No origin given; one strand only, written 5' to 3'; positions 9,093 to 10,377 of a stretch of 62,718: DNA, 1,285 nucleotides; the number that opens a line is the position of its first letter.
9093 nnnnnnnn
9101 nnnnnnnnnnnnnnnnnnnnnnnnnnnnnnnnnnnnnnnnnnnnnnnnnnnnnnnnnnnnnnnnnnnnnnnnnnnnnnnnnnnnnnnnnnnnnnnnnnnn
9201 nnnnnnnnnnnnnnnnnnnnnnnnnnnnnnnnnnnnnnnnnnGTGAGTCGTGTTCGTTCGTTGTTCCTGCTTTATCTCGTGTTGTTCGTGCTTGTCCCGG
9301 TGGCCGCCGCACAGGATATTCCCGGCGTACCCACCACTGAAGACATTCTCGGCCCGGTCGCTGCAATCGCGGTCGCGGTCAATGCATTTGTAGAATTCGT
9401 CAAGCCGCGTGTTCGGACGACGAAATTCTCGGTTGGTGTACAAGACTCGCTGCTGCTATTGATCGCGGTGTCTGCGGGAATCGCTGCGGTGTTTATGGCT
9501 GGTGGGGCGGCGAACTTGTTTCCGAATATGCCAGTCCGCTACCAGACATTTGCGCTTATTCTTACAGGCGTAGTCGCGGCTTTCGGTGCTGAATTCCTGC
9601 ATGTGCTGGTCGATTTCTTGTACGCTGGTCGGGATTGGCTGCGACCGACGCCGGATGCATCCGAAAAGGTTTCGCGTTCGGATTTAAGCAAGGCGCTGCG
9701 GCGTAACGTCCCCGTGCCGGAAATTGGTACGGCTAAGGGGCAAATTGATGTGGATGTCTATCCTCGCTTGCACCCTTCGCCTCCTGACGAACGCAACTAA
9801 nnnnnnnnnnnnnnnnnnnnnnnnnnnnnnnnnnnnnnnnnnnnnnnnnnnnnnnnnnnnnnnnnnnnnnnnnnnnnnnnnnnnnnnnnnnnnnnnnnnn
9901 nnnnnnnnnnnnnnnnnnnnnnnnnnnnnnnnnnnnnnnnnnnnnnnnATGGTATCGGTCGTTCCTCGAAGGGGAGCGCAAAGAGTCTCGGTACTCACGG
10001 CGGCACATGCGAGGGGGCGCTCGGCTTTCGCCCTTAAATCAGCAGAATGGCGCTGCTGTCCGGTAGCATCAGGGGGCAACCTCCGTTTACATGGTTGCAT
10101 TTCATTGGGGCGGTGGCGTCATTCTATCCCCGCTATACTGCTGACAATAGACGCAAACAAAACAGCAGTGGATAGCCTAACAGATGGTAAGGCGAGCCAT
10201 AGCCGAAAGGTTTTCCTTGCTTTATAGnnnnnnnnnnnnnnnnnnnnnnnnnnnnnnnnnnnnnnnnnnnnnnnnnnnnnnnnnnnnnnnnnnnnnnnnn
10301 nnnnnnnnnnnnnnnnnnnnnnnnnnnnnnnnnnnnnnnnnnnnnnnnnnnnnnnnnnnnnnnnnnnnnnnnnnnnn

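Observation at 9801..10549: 750-bp ORF-free, promoter-driven, highly structured RNA locus ending in a tRNA-like element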

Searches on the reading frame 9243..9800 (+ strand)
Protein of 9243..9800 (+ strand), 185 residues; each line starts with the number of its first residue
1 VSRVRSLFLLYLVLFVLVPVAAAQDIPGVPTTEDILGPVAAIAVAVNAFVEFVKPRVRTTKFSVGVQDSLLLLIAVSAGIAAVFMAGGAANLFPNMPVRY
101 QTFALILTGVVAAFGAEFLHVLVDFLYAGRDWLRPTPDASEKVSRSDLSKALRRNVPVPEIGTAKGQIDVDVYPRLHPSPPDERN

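Call 12: search_protein_families(library=pfam, proteins=[window:9243-9800:+], max_evalue=0.01)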
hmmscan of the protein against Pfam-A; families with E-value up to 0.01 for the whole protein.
window:9243-9800:+ (185 aa): 0 families

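Call 15: find_encoding_contigs(protein=window:9243-9800:+, flank=6000, max_places=10)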
Protein window:9243-9800:+ (185 aa): 1 contig read that carries it; 1 place shown.
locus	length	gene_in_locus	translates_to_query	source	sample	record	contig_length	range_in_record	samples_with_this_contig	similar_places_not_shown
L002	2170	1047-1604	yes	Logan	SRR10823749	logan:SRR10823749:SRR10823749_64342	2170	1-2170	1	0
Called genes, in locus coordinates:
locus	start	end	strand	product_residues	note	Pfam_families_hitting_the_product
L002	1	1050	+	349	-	?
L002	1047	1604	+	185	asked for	-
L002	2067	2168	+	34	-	?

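Call 50: find_homologous_proteins(query=A7, max_evalue=0.001)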
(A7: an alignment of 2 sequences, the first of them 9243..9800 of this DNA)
Query A7 (2 sequences) (185 aa, profile of the alignment): 12 proteins with E <= 0.001 among 8000 candidates.
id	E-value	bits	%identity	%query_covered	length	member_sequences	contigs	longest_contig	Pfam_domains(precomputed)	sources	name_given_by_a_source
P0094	8.9e-98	344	100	100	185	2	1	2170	-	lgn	-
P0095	2.4e-87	310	43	61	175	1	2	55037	-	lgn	-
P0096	3.7e-82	293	88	90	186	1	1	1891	-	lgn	-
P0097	5.9e-70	253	36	82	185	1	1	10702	-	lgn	-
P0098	4.9e-68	247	80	87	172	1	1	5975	-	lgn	-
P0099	2.5e-52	196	59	76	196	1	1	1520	-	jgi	jgi:hypothetical protein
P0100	1.1e-25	109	44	46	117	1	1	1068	-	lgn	-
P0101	2.2e-25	108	41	46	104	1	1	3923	-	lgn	-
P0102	9.3e-24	102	43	50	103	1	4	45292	-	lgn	-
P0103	1.4e-23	102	44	46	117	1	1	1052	-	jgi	jgi:hypothetical protein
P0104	5.9e-23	100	37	48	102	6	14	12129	-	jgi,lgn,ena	jgi:hypothetical protein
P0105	7.7e-23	99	36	52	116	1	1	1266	-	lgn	-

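Call 51: find_encoding_contigs(protein=P0097, flank=10000, max_places=4)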
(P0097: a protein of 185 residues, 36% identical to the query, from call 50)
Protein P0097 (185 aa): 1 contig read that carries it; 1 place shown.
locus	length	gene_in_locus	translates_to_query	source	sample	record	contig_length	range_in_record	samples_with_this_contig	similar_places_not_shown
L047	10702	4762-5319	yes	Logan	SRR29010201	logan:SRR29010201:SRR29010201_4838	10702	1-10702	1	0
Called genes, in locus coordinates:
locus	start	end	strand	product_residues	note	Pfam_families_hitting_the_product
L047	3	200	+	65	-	?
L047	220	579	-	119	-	-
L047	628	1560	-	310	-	PF02899:Phage_int_SAM_1 (weak), PF00589:Phage_integrase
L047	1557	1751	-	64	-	-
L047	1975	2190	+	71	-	-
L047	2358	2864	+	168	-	-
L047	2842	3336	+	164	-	-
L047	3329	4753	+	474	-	-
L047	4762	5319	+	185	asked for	-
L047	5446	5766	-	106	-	-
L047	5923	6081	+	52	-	-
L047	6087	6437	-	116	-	-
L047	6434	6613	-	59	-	-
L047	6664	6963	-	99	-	-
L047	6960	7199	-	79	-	-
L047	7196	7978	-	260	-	-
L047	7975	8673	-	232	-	-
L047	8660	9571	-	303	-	-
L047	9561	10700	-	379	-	?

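Call 52: find_encoding_contigs(protein=P0098, flank=10000, max_places=4)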
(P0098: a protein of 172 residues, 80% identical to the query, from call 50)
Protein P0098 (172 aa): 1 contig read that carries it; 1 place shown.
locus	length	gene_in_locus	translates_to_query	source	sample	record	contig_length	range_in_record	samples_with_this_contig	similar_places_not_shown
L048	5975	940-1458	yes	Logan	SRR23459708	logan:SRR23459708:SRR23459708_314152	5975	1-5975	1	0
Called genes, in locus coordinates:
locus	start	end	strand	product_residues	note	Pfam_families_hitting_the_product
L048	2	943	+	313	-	?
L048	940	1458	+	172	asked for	-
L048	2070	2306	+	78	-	-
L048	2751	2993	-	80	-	PF13223:DUF4031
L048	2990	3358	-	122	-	-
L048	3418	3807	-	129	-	PF00075:RNase_H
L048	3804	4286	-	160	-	-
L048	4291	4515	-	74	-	-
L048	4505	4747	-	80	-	-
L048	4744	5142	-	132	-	-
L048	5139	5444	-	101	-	-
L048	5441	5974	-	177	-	?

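Call 64: find_encoding_contigs(protein=P0099, flank=10000, max_places=4)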
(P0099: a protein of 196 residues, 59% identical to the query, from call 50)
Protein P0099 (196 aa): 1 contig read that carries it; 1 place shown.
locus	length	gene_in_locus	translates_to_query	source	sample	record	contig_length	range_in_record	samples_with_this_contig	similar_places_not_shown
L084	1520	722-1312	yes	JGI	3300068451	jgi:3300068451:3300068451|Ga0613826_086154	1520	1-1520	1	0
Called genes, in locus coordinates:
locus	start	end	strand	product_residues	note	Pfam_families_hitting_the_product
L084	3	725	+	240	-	?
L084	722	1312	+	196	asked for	-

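Call 98: search_protein_families(library=pfam, proteins=[L048:2070-2306:+], max_evalue=0.01)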
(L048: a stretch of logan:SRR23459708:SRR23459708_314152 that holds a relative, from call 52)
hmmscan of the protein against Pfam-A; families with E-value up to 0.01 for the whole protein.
L048:2070-2306:+ (78 aa): 0 families

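Call 99: search_protein_families(library=phrogs, proteins=[L048:2070-2306:+, window:9243-9800:+], max_evalue=0.001)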
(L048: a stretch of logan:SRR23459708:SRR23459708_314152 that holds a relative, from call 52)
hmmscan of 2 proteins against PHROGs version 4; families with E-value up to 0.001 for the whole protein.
L048:2070-2306:+ (78 aa): 1 family
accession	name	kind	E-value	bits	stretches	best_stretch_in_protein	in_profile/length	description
phrog_6978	-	unknown function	5e-11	43.7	1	2-72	212-284/284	-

window:9243-9800:+ (185 aa): 0 families

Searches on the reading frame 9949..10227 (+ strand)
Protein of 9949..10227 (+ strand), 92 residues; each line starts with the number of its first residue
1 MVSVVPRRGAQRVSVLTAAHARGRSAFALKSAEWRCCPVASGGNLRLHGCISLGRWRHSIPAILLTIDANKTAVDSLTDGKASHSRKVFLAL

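Call 98: search_protein_families(library=pfam, proteins=[window:9949-10227:+], max_evalue=0.01)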
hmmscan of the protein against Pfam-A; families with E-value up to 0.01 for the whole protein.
window:9949-10227:+ (92 aa): 0 families

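Call 99: search_protein_families(library=phrogs, proteins=[window:9949-10227:+], max_evalue=0.001)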
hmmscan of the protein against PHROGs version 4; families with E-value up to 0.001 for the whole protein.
window:9949-10227:+ (92 aa): 0 families
